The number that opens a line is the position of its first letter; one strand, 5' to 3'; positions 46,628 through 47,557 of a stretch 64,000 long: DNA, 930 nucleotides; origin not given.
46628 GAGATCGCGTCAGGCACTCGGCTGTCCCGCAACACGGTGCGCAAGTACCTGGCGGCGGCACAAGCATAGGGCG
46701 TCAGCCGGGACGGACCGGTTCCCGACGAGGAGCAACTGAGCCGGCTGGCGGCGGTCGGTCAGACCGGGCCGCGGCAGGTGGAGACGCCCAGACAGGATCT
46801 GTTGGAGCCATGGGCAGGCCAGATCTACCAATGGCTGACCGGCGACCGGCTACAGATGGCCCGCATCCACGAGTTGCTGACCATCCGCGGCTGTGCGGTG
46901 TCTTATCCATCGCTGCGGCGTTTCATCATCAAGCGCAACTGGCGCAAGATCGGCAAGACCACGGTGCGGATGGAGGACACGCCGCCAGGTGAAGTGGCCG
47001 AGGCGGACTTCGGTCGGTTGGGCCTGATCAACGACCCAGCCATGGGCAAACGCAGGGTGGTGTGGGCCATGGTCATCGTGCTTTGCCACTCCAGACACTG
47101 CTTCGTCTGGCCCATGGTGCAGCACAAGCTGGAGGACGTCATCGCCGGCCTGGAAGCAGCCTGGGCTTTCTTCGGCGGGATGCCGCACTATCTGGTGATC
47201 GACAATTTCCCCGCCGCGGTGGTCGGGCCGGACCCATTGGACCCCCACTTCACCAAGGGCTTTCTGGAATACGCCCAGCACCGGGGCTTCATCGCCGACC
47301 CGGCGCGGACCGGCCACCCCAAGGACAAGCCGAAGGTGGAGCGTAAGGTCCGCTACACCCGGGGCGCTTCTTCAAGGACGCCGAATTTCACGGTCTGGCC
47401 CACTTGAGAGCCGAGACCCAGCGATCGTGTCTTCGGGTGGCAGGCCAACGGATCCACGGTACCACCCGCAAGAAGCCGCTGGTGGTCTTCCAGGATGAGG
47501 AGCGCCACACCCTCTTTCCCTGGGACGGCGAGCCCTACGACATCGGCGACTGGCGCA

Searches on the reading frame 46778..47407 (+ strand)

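Call 23: search_protein_families(library=pfam, proteins=[window:46778-47407:+], max_evalue=0.01)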
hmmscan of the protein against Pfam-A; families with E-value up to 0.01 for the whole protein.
window:46778-47407:+ (209 aa): 1 family
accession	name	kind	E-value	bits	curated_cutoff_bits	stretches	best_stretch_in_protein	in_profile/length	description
PF00665.32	rve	-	2e-09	38.1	32.6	1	87-181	16-102/102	Integrase core domain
